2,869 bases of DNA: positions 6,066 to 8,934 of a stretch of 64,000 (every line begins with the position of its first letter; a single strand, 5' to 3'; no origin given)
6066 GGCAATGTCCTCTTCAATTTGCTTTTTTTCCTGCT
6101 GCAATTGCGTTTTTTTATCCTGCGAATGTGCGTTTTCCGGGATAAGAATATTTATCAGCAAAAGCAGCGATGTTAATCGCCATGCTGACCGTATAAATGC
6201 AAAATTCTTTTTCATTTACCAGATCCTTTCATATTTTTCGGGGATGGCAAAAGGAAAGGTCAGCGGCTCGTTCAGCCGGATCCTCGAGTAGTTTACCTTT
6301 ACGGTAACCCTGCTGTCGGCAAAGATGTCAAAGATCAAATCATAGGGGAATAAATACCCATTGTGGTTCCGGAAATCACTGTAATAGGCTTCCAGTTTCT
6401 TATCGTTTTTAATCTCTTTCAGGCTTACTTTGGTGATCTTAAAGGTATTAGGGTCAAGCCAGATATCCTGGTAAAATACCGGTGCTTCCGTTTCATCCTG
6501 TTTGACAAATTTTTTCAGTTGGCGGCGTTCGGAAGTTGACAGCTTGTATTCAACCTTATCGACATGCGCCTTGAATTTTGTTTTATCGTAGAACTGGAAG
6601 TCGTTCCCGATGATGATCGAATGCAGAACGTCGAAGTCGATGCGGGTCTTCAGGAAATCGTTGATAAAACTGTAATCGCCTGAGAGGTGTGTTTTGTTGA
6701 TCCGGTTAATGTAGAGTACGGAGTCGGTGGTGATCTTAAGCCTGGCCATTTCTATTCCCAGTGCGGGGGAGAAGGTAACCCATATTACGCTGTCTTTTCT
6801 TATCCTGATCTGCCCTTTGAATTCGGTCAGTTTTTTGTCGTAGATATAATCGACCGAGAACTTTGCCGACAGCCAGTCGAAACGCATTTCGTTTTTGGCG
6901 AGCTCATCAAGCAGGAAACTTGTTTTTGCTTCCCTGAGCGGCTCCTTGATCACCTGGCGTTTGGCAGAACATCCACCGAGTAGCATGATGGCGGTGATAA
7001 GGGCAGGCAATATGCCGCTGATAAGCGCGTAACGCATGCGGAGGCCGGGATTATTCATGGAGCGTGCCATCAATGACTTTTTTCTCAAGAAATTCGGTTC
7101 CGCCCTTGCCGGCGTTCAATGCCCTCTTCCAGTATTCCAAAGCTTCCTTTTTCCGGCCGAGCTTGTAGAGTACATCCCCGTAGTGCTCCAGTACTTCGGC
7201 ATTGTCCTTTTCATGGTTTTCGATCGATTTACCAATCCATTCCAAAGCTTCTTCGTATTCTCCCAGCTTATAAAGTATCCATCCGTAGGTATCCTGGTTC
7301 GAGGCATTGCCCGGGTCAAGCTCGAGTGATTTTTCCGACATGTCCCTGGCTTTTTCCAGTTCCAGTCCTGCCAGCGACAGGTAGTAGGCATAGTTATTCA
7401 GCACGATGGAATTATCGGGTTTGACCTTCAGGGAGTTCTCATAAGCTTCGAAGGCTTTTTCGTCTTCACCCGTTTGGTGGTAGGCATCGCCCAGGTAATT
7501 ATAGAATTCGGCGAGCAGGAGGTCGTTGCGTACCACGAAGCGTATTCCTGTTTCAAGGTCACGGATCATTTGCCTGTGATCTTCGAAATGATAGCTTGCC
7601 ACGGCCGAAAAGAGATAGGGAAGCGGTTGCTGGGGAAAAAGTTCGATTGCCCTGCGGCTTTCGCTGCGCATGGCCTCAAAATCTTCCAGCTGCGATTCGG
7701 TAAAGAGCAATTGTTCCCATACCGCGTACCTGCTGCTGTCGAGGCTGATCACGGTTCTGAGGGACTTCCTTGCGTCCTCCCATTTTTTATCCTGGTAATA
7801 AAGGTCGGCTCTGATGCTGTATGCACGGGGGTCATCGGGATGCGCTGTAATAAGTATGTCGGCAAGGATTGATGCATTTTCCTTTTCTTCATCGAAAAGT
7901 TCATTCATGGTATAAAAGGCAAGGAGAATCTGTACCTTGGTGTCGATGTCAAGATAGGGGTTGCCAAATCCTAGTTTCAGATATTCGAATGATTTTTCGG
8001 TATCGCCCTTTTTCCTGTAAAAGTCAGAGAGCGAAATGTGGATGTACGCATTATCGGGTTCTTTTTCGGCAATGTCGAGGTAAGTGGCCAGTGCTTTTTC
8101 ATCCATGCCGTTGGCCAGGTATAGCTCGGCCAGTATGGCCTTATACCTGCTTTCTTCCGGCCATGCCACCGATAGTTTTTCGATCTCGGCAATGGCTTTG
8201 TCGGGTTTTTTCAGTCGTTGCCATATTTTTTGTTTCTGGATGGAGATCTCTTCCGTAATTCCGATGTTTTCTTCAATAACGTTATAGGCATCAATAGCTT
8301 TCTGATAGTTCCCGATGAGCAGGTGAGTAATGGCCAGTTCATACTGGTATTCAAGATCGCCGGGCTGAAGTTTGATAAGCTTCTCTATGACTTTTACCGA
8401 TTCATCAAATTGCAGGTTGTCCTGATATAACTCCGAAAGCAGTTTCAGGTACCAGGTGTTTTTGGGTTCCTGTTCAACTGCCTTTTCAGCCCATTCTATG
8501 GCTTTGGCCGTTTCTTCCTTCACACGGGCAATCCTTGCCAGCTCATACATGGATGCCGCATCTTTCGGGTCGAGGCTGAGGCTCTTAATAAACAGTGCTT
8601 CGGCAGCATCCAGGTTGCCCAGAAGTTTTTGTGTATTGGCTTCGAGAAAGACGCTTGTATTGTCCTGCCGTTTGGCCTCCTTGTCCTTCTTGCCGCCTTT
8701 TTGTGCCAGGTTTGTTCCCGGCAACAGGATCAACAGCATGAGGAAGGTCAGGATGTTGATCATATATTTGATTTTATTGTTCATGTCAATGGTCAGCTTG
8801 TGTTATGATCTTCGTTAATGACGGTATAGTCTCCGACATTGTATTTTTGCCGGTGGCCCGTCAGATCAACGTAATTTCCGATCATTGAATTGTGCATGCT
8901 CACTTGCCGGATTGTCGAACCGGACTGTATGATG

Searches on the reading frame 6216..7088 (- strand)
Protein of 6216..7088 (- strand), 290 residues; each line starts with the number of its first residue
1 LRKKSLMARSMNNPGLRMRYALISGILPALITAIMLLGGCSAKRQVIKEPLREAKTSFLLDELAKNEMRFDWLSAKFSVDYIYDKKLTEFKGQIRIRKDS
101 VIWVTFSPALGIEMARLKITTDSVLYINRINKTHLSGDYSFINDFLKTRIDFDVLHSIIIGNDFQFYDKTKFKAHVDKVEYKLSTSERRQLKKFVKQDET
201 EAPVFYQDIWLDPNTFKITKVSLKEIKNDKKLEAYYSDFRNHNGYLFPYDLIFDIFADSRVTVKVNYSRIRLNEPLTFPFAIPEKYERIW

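Call 64: search_protein_families(library=pfam, proteins=[window:6216-7088:-], max_evalue=0.00001)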
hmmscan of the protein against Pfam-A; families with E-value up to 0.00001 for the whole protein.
window:6216-7088:- (290 aa): 1 family
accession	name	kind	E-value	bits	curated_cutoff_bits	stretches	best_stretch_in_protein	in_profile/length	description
PF14125.13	DUF4292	-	1.5e-37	129.8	23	1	69-289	3-209/209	Domain of unknown function (DUF4292)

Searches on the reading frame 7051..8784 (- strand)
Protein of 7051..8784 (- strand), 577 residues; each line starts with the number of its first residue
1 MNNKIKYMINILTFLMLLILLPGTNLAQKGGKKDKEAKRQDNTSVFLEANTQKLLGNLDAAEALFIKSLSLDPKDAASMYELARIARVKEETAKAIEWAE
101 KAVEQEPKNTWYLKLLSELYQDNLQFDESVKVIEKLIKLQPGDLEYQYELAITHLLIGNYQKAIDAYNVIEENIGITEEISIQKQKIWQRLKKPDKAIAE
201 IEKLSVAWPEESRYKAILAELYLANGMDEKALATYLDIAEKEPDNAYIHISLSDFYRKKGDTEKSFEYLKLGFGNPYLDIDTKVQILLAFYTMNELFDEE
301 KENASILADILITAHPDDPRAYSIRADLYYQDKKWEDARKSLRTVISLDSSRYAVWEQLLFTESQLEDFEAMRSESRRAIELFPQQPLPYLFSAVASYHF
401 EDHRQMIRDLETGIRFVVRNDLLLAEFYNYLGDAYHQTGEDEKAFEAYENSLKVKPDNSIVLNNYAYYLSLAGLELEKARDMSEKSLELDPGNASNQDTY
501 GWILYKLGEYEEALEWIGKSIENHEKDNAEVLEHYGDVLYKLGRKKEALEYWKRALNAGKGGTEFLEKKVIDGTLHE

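Call 64: search_protein_families(library=pfam, proteins=[window:7051-8784:-], max_evalue=0.00001)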
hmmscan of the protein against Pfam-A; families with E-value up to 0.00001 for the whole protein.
window:7051-8784:- (577 aa): 20 families
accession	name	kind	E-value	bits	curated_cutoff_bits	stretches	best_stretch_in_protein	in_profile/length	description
PF07719.23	TPR_2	-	3.5e-39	130.1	27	0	425-458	1-34/34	Tetratricopeptide repeat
PF13432.12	TPR_16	-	1.6e-36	124.7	32.7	1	55-109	10-64/65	Tetratricopeptide repeat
PF13431.12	TPR_17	-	6.4e-32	107.6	24.4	0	484-515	3-34/34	Tetratricopeptide repeat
PF13428.12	TPR_14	-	3.5e-31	104.9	23.5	0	427-466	3-42/44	Tetratricopeptide repeat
PF00515.34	TPR_1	-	4e-27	93.3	27.8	0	425-458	1-34/34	Tetratricopeptide repeat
PF13181.12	TPR_8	-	5e-27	92.2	25.7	0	425-458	1-34/34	Tetratricopeptide repeat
PF14559.12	TPR_19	-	1.3e-25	89.9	25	0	56-118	5-67/68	Tetratricopeptide repeat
PF13424.12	TPR_12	-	6.5e-23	81.2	30.1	1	503-558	12-74/77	Tetratricopeptide repeat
PF12895.13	ANAPC3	-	5.2e-22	78.4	27.2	2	482-551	11-78/82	Anaphase-promoting complex, cyclosome, subunit 3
PF23914.1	TPR_CcmH_CycH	-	8e-20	71.7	42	2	405-515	30-142/158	Cytochrome c-type biogenesis protein H TPR domain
PF13414.12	TPR_11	-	2.6e-15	56.2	26.8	0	432-464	1-33/42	TPR repeat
PF13176.12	TPR_7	-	7.3e-15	54.2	27.9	0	431-457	5-31/36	Tetratricopeptide repeat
PF13371.12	TPR_9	-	1e-14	54.7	35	0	118-166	3-51/73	Tetratricopeptide repeat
PF13174.12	TPR_6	-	5.9e-14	52.1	26.3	0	218-244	6-32/33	Tetratricopeptide repeat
PF13429.12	TPR_15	-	2.4e-12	47.3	26.2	1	477-559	163-244/280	Tetratricopeptide repeat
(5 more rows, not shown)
